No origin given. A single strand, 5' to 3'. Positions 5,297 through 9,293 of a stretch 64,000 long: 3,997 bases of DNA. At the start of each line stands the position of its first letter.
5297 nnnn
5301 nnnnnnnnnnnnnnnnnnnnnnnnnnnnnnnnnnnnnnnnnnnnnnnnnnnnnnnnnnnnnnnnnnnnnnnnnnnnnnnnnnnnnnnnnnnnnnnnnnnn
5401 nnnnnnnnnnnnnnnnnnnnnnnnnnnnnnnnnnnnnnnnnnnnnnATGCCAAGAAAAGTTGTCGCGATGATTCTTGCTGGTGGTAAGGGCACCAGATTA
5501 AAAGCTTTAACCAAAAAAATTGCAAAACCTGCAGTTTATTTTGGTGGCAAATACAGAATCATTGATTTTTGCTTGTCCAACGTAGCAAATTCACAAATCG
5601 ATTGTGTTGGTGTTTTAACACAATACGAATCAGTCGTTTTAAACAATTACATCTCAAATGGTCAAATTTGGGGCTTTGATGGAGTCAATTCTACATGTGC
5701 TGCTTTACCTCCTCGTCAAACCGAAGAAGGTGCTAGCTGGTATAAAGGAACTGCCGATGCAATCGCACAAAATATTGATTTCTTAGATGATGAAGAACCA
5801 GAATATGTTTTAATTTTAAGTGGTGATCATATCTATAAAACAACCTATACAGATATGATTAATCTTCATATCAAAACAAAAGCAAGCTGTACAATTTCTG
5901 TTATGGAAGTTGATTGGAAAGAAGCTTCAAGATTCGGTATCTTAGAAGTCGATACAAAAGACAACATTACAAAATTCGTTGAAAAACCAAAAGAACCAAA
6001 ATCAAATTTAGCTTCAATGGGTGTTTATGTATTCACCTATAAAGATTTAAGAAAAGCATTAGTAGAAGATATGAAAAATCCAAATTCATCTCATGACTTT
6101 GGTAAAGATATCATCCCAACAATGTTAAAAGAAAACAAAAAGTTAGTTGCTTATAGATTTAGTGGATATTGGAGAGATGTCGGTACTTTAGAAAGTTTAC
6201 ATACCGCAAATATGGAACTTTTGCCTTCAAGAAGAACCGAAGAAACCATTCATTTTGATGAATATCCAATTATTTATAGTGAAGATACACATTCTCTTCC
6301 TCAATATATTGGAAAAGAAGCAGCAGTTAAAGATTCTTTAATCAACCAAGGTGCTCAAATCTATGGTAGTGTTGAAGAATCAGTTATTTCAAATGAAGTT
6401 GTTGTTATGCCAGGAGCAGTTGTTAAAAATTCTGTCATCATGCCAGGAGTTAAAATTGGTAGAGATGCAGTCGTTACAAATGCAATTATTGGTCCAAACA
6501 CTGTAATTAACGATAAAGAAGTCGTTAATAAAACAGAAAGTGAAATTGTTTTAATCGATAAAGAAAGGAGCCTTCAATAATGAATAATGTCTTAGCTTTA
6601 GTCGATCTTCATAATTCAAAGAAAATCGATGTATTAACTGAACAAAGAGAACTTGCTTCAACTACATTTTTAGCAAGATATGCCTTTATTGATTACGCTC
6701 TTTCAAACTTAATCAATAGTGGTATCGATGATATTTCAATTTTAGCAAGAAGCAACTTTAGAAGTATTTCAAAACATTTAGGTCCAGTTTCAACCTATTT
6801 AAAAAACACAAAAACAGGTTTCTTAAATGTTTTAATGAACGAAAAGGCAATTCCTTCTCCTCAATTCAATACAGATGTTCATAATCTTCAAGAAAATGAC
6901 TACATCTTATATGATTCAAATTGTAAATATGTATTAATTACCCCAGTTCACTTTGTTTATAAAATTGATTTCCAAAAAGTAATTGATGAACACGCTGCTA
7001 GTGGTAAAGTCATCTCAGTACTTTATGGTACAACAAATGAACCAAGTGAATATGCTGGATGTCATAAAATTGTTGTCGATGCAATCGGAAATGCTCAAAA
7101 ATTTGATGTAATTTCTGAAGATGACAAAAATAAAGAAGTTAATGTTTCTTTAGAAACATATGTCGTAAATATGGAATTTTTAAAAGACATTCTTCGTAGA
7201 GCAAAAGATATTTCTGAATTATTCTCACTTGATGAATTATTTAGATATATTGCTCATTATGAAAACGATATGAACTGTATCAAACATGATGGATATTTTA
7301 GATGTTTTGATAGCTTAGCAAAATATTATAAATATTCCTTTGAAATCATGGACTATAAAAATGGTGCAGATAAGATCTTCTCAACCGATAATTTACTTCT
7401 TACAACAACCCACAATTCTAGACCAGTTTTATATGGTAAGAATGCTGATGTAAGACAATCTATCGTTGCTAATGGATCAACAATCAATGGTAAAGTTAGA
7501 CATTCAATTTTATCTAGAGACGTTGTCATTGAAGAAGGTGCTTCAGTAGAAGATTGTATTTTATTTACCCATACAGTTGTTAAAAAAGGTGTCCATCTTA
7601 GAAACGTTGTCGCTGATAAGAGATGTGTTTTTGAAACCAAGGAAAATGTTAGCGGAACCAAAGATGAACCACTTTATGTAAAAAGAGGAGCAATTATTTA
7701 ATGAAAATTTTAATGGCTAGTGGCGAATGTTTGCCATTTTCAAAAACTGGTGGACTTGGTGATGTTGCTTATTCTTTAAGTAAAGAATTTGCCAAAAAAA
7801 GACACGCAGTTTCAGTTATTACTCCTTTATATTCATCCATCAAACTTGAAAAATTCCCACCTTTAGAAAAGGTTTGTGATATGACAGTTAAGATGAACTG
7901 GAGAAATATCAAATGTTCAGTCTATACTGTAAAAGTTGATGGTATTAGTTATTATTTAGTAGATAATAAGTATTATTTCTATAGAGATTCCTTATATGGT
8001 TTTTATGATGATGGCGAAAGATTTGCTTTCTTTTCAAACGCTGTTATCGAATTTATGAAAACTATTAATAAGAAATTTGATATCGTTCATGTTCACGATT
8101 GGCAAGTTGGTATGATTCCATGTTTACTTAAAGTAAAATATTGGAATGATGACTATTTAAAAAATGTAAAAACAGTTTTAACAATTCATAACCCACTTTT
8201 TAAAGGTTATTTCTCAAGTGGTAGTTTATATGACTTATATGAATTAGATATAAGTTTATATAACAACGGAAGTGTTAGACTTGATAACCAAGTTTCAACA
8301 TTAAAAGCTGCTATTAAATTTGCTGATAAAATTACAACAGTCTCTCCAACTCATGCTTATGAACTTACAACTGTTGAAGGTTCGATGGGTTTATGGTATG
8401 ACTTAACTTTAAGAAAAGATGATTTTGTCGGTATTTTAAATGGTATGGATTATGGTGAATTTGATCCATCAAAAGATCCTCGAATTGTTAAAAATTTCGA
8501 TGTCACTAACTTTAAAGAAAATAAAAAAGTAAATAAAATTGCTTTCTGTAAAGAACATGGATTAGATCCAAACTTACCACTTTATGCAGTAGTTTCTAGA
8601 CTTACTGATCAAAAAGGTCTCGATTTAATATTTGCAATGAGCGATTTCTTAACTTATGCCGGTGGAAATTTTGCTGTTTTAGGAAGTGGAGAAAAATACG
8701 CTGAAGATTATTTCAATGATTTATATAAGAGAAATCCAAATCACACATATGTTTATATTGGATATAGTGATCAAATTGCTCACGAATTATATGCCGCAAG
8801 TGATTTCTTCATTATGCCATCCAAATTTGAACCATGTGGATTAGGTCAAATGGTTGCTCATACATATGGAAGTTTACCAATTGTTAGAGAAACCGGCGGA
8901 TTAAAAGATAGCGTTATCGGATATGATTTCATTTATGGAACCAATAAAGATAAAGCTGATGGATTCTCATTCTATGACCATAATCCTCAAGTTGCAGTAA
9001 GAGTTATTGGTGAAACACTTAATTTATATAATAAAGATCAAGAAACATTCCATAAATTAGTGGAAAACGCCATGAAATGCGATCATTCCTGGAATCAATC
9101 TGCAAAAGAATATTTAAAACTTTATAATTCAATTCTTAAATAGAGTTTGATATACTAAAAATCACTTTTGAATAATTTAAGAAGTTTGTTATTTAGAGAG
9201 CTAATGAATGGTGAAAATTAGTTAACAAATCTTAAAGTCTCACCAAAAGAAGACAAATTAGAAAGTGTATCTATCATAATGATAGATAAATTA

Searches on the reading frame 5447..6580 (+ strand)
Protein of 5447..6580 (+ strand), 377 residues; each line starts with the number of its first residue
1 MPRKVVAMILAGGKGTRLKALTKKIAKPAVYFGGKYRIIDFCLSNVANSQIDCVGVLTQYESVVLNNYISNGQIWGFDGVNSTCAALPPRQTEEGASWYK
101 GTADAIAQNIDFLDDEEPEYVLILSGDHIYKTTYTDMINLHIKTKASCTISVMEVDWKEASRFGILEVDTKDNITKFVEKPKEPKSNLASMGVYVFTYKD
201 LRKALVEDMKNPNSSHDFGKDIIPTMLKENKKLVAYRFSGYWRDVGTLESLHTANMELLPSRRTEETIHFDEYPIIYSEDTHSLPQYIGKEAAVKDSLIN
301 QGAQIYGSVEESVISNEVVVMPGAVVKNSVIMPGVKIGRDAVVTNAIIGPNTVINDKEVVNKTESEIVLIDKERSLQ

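Call 46: search_protein_families(library=pfam, proteins=[window:5447-6580:+], max_evalue=0.00001)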
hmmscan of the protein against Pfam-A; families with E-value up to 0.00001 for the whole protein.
window:5447-6580:+ (377 aa): 3 families
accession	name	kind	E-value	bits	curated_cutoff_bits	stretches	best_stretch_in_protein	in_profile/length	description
PF00483.29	NTP_transferase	-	3.2e-69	233.6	21.2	1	7-258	2-242/245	Nucleotidyl transferase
PF24894.1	Hexapep_GlmU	-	1.1e-13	51.6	23.3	1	290-360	12-83/104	GlmU-like, C-terminal hexapeptide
PF25084.1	LbH_EIF2B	-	2.7e-07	31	54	1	295-362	20-89/105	EIF2B subunit epsilon LbH domain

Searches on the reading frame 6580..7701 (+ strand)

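Call 46: search_protein_families(library=pfam, proteins=[window:6580-7701:+], max_evalue=0.00001)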
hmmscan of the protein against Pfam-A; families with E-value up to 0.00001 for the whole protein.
window:6580-7701:+ (373 aa): 2 families
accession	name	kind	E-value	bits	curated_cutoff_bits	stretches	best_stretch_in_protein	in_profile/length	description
PF24894.1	Hexapep_GlmU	-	3.6e-13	50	23.3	1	287-357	12-83/104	GlmU-like, C-terminal hexapeptide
PF00483.29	NTP_transferase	-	2.5e-07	31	21.2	1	28-237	25-223/245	Nucleotidyl transferase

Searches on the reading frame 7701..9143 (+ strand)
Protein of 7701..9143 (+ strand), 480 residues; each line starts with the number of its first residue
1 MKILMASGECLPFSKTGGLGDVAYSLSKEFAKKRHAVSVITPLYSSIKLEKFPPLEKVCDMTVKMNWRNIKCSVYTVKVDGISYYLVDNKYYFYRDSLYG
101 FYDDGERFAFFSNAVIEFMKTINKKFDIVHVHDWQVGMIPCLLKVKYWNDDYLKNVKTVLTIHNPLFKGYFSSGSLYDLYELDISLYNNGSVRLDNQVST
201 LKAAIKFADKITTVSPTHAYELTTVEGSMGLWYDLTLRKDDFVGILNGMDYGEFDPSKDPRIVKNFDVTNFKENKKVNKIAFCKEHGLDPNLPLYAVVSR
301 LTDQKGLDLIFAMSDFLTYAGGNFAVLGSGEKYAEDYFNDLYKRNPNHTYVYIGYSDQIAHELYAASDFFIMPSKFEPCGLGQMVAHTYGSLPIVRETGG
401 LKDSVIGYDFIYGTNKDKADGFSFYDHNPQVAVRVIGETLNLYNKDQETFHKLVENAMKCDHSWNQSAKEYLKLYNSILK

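Call 46: search_protein_families(library=pfam, proteins=[window:7701-9143:+], max_evalue=0.00001)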
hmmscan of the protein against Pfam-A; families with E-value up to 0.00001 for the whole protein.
window:7701-9143:+ (480 aa): 3 families
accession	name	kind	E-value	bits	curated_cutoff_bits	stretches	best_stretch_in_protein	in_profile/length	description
PF08323.17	Glyco_transf_5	-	6.8e-71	239.2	22.7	1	2-232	1-234/239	Starch synthase catalytic domain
PF13439.12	Glyco_transf_4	-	6.5e-12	46.2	28.5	1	17-224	2-150/170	Glycosyltransferase Family 4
PF00534.26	Glycos_transf_1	-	1.8e-09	37.8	26.4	1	284-457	7-169/172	Glycosyl transferases group 1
